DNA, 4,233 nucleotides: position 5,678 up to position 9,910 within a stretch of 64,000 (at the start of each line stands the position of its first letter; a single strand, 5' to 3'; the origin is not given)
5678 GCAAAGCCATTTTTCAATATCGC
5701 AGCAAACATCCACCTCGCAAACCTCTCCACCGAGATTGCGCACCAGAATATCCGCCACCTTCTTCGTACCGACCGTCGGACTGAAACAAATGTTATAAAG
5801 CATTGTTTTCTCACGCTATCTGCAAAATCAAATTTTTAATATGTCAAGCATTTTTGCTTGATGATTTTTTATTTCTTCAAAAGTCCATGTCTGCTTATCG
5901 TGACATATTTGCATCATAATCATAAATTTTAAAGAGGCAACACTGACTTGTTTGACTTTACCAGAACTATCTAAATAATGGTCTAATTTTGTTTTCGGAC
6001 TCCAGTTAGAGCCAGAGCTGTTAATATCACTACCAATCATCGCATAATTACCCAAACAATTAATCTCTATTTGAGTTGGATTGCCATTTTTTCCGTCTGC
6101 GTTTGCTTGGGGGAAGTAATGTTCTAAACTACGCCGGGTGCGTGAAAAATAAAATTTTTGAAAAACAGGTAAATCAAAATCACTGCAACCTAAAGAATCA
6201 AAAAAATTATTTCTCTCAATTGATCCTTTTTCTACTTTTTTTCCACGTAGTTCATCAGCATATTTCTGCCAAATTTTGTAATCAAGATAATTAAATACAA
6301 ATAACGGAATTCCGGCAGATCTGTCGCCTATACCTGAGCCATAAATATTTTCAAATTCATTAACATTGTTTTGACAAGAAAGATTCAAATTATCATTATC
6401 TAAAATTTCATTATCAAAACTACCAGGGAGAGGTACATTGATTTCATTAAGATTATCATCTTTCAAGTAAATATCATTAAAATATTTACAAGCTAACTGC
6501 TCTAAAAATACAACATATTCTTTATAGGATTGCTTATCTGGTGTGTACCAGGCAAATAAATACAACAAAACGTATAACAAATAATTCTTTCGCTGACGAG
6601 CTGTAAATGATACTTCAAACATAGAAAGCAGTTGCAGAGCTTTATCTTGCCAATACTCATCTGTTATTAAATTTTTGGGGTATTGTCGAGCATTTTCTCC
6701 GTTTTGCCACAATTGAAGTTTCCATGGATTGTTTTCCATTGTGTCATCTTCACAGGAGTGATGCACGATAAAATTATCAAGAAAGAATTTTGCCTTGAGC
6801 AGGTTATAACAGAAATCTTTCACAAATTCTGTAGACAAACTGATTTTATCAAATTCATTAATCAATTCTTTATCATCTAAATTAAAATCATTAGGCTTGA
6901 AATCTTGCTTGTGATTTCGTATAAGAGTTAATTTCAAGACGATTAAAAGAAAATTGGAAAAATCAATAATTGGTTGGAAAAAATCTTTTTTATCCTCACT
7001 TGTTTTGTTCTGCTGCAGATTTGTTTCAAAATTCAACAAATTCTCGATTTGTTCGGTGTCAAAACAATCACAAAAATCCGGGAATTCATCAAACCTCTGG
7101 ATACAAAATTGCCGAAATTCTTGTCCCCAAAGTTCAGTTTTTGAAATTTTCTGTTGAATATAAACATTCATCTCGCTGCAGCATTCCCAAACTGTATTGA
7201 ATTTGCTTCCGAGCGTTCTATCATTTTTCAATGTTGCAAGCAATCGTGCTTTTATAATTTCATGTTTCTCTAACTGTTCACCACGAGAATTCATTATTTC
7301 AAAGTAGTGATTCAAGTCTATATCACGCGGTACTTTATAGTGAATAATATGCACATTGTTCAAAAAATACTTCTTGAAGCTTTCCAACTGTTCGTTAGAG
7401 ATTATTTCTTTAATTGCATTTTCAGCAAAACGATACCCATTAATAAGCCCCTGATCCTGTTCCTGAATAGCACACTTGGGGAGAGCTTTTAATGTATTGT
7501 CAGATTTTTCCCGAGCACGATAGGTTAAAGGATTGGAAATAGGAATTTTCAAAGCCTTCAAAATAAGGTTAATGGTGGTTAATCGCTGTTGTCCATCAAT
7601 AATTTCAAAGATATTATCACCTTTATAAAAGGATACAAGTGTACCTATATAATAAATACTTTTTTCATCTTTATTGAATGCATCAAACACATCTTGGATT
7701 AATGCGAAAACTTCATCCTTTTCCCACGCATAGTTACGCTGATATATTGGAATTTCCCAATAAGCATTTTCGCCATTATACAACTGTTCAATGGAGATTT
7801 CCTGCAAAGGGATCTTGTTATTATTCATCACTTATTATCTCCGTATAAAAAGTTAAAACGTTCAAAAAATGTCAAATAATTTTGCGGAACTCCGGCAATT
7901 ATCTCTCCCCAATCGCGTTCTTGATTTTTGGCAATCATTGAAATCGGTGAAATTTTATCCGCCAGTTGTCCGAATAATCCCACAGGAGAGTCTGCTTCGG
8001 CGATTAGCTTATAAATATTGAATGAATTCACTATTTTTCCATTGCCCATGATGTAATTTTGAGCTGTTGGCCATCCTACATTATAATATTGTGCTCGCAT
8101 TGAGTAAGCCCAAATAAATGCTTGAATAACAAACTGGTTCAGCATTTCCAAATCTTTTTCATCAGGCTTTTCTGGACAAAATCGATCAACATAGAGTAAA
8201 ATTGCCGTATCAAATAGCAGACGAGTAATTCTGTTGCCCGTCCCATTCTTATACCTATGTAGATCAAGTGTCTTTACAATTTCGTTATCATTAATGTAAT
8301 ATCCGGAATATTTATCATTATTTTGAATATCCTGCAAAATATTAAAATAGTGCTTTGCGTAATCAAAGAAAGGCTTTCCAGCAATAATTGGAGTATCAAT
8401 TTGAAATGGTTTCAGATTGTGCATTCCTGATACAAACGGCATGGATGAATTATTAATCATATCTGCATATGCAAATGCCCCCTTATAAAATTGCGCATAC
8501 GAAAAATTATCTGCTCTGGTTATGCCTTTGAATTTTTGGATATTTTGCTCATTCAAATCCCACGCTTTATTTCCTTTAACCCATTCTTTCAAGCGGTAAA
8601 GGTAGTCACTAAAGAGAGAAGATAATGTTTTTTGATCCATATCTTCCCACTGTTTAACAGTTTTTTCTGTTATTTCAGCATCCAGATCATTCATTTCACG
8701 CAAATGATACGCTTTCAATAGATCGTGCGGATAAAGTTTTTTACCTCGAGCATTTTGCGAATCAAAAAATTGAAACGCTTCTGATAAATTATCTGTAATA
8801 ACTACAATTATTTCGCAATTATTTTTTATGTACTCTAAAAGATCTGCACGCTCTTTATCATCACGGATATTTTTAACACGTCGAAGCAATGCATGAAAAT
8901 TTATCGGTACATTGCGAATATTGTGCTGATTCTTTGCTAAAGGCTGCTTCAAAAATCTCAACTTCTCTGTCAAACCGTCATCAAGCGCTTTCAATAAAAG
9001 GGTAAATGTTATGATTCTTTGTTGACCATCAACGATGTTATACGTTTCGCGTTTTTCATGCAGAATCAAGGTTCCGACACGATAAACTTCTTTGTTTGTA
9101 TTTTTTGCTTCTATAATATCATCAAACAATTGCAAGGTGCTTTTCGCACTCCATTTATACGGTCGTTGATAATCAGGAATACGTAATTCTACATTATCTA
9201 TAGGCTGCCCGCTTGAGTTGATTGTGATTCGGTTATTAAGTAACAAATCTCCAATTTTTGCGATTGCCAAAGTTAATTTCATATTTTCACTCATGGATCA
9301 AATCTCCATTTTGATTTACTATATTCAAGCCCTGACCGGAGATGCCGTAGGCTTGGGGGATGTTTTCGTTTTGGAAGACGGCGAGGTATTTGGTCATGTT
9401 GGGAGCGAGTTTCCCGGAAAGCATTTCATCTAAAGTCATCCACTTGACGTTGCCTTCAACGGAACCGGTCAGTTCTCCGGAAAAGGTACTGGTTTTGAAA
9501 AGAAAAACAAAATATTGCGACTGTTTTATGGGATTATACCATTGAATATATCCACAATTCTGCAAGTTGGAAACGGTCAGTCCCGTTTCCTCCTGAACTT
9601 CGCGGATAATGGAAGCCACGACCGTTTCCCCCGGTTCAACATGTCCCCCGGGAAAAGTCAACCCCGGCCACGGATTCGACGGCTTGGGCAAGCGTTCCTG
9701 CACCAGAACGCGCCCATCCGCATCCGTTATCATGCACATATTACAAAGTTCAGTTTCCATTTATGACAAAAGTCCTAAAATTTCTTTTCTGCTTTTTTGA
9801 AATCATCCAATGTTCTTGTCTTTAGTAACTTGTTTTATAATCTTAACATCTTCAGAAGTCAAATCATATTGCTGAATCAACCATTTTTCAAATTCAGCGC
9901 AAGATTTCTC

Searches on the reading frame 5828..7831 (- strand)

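Call 7: search_protein_families(library=pfam, proteins=[window:5828-7831:-])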
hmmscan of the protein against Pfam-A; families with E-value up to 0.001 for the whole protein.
window:5828-7831:- (667 aa): 2 families
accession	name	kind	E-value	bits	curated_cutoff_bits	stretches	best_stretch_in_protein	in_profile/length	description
PF03235.19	GmrSD_N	-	6.3e-31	108.5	33.2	1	14-198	1-199/199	GmrSD restriction endonuclease, N-terminal domain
PF07510.16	GmrSD_C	-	5.4e-09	36.5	23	1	543-663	50-137/138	GmrSD restriction endonucleases, C-terminal domain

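Call 64: search_protein_families(library=padloc, proteins=[window:5828-7831:-], max_evalue=0.00001)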
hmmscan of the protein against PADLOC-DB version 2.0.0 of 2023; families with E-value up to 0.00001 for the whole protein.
window:5828-7831:- (667 aa): 25 families
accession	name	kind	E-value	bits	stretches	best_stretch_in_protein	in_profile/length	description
PDLC04155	HEC-06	-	5.7e-29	99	2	6-96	4-92/562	-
PDLC02695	Orf5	-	1.2e-28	97.9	2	11-116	7-119/601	Orf5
PDLC04154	HEC-06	-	2e-28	97.4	1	1-100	1-98/569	-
PDLC04157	HEC-06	-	4.5e-27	92.9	1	7-95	7-93/558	-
PDLC02687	Orf5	-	2.2e-22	77.5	1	14-98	8-90/543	Orf5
PDLC02693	Orf5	-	7e-22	76.1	1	24-98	8-87/543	Orf5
PDLC02701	Orf5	-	2.6e-20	70.5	1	13-99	9-104/596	Orf5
PDLC02691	Orf5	-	8.9e-20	68.8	1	10-95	6-91/579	Orf5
PDLC02690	Orf5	-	4.8e-18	63.3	1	21-104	6-89/531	Orf5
PDLC02686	Orf5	-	7.4e-17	59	1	11-97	7-99/566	Orf5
PDLC02700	Orf5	-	2.1e-16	57.8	1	22-95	9-84/555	Orf5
PDLC02792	SspE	-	8.8e-14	48.8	1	25-111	24-127/771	SspE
PDLC02786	SspE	-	7.1e-13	45.8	1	20-100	19-111/766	SspE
PDLC02698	Orf5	-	9.6e-13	45.7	1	9-96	5-91/573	Orf5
PDLC02789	SspE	-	5e-11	39.9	1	14-109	9-121/749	SspE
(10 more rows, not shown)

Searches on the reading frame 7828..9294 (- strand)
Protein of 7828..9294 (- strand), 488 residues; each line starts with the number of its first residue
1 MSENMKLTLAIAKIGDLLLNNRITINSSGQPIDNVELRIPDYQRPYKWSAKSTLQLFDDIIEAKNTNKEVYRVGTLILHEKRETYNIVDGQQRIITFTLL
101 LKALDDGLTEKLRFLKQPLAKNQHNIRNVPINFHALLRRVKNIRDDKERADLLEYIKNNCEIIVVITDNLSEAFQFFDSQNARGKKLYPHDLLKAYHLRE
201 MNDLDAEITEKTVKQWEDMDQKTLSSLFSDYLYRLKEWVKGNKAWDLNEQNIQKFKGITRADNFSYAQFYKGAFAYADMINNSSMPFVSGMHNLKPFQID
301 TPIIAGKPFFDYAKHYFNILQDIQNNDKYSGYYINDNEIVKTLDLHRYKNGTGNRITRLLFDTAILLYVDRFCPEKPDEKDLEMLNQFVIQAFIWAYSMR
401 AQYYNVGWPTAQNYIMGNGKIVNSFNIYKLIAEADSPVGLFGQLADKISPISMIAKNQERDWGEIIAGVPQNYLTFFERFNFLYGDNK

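Call 7: search_protein_families(library=pfam, proteins=[window:7828-9294:-])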
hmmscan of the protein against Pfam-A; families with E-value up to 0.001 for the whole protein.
window:7828-9294:- (488 aa): 2 families
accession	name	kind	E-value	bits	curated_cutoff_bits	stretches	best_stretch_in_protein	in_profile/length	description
PF25202.1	DUF7834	-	2e-57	195.2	27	1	210-451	3-227/235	Family of unknown function (DUF7834)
PF03235.19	GmrSD_N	-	4.3e-29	102.5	33.2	1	34-197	11-198/199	GmrSD restriction endonuclease, N-terminal domain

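Call 64: search_protein_families(library=padloc, proteins=[window:7828-9294:-], max_evalue=0.00001)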
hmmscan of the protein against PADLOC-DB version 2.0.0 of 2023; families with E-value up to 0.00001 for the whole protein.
window:7828-9294:- (488 aa): 26 families (the best 25 are shown)
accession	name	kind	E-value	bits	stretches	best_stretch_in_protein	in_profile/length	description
PDLC04157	HEC-06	-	2.3e-32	110.3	2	24-112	10-100/558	-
PDLC04155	HEC-06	-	5.1e-27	92.6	2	32-110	16-96/562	-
PDLC04154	HEC-06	-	5e-26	89.5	2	34-109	21-97/569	-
PDLC02691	Orf5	-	9.2e-22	75.3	1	38-106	22-92/579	Orf5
PDLC02695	Orf5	-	2.8e-21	73.5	2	35-110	18-104/601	Orf5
PDLC02687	Orf5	-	1.4e-20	71.6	2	35-108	16-90/543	Orf5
PDLC02690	Orf5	-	3.8e-20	70.2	2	36-105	9-80/531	Orf5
PDLC02686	Orf5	-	4.2e-19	66.4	2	33-111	17-103/566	Orf5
PDLC02700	Orf5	-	4.8e-18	63.2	1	32-112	7-91/555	Orf5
PDLC02701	Orf5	-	1.8e-17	61.1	2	151-243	203-293/596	Orf5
PDLC02693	Orf5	-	2e-17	61.4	1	38-110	10-89/543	Orf5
PDLC02689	Orf5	-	2.3e-15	54.2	1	36-109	18-91/558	Orf5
PDLC04156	HEC-06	-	4.5e-14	49.9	1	36-108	20-95/562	-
PDLC02694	Orf5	-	8.3e-13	45.8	1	150-222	196-265/574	Orf5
PDLC02699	Orf5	-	8.9e-13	45.8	1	38-106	2-68/530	Orf5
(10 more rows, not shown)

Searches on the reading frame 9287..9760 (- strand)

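Call 7: search_protein_families(library=pfam, proteins=[window:9287-9760:-])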
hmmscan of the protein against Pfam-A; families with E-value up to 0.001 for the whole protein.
window:9287-9760:- (157 aa): 2 families
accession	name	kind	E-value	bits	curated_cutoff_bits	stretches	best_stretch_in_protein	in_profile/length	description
PF00293.34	NUDIX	-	1e-21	77.8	21.1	1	9-127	8-132/134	NUDIX domain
PF14815.12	NUDIX_4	-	1.8e-06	28.2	35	1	8-127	2-112/113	NUDIX domain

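Call 64: search_protein_families(library=padloc, proteins=[window:9287-9760:-], max_evalue=0.00001)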
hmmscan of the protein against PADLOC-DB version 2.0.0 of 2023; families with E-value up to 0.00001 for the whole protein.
window:9287-9760:- (157 aa): 1 family
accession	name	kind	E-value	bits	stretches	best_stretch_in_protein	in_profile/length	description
PDLC04899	PDC-S07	-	8.1e-14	49.4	1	8-126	10-125/135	-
